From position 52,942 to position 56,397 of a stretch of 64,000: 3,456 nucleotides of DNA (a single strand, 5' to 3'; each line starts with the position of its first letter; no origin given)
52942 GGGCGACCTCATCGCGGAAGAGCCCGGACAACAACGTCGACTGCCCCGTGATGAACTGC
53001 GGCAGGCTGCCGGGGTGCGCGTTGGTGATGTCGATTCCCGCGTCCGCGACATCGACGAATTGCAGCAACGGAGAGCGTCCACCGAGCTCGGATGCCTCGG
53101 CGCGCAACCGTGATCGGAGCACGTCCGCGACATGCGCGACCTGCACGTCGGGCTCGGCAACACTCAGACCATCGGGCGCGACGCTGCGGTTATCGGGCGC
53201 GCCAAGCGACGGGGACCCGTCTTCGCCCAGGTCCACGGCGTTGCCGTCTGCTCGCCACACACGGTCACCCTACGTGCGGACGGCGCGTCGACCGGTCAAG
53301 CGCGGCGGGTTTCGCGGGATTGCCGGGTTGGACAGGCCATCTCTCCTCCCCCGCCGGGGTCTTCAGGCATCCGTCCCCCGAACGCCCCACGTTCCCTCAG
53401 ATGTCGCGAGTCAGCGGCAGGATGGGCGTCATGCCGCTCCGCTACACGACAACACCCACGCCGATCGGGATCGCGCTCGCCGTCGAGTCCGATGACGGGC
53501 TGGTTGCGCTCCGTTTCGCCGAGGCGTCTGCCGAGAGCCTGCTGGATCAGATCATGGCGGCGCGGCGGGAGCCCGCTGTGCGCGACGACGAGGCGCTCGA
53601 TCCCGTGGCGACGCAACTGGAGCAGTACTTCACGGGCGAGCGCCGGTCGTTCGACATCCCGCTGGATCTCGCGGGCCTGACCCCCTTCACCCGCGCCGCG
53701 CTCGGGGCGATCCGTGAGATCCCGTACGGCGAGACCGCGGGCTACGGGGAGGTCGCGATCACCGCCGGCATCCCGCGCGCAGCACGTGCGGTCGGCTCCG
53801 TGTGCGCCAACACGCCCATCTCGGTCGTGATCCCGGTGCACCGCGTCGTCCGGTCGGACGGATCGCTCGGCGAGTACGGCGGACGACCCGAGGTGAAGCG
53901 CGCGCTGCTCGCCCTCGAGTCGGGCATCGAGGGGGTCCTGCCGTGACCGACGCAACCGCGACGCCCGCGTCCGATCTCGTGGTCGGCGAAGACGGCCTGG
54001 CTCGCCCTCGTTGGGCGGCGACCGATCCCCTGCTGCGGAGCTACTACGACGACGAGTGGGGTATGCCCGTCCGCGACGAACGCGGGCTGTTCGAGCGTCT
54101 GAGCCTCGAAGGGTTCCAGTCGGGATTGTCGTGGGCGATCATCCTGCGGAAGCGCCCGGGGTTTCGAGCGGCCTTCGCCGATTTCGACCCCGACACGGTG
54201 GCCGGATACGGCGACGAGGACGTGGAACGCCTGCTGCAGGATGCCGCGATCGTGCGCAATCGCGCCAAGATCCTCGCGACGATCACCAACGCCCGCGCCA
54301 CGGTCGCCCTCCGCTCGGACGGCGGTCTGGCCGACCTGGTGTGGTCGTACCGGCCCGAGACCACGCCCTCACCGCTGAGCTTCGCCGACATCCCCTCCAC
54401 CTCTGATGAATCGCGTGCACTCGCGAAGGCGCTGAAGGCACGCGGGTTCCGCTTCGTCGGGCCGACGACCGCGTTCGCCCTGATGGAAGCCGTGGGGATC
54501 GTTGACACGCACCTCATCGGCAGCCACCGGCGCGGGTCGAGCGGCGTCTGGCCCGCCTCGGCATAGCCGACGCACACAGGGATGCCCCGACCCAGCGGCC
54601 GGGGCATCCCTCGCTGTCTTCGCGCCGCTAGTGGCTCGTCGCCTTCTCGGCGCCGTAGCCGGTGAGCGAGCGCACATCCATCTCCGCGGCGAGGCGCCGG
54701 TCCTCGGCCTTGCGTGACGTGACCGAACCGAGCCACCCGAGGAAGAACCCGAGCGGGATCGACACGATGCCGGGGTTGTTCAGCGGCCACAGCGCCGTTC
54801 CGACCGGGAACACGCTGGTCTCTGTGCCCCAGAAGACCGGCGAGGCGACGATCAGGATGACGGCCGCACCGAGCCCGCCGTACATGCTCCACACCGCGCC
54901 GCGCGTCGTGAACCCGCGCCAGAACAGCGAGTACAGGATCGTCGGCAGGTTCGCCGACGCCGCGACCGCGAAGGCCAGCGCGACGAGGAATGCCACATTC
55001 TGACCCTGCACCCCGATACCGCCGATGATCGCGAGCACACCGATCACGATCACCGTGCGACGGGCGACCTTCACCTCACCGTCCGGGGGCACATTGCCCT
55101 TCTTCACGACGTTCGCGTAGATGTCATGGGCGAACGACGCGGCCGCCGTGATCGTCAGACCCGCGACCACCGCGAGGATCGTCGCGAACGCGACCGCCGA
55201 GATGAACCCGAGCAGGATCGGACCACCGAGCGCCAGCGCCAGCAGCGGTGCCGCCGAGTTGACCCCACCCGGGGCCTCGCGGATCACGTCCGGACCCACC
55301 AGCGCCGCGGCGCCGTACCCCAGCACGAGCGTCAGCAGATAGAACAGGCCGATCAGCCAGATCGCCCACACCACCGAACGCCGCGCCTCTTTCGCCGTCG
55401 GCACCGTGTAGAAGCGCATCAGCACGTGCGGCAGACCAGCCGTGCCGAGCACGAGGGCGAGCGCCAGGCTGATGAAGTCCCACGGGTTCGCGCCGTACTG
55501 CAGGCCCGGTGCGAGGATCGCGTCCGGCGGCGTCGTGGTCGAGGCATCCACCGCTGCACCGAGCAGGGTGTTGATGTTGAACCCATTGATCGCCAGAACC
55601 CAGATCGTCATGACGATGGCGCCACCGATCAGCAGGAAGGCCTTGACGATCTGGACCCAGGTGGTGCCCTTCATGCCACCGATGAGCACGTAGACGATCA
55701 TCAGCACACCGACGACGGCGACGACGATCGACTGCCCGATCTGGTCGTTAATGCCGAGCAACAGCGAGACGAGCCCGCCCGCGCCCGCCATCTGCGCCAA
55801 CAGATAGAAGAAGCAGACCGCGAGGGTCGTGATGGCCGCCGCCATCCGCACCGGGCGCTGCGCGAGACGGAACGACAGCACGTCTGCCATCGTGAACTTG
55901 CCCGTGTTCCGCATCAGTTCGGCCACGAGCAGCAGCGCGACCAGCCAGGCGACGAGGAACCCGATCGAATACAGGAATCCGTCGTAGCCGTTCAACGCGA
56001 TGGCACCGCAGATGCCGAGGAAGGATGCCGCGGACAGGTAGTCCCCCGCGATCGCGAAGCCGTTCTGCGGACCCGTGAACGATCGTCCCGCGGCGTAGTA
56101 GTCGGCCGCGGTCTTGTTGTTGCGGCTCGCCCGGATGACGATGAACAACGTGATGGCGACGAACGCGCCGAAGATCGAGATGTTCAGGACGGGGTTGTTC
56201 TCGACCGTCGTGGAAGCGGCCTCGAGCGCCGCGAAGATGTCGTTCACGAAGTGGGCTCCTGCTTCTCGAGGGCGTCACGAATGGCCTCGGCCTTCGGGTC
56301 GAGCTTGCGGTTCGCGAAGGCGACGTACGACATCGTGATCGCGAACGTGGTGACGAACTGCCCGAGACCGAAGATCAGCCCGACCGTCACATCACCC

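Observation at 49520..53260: Large pseudo-helicase: DUF4011-helicase-Vsr architecture with the catalytic motifs degenerated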

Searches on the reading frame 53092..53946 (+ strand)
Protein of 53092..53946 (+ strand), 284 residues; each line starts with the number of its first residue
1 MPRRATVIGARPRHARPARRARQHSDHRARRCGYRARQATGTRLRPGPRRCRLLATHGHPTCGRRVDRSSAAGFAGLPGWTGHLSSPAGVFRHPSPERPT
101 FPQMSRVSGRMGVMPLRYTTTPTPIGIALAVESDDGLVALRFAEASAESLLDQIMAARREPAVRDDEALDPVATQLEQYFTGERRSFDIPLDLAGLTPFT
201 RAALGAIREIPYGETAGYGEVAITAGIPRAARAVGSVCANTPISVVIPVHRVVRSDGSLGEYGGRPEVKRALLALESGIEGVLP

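Call 19: search_protein_families(library=pfam, proteins=[window:53092-53946:+], max_evalue=0.001)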
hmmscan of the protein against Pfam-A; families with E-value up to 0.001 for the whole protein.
window:53092-53946:+ (284 aa): 2 families
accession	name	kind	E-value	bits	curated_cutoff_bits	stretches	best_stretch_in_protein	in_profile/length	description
PF01035.26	DNA_binding_1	-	2.8e-26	91.6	27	1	198-277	1-80/81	6-O-methylguanine DNA methyltransferase, DNA binding domain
PF02870.21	Methyltransf_1N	-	2.7e-11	44.3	21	1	116-193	1-71/71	6-O-methylguanine DNA methyltransferase, ribonuclease-like domain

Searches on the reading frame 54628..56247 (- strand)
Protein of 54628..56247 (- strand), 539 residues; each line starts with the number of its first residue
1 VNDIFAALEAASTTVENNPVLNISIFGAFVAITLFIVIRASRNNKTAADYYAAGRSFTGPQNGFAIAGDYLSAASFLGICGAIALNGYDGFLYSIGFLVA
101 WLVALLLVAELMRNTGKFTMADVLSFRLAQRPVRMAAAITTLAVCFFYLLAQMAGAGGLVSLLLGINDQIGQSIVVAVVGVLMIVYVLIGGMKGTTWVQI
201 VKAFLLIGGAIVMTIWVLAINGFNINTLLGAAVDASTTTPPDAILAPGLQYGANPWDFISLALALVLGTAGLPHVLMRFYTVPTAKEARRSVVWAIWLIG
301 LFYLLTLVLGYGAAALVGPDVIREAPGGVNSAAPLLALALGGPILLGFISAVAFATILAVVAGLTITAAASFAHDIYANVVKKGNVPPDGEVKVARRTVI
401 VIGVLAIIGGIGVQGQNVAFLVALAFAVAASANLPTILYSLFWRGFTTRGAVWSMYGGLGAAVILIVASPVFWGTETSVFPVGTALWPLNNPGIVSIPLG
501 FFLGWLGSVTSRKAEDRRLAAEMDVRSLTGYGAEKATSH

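Call 19: search_protein_families(library=pfam, proteins=[window:54628-56247:-], max_evalue=0.001)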
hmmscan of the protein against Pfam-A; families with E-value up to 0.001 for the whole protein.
window:54628-56247:- (539 aa): 1 family
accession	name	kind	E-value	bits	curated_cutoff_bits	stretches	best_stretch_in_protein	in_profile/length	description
PF00474.23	SSF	-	5.5e-94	315.8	22.8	1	50-458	1-406/406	Sodium:solute symporter family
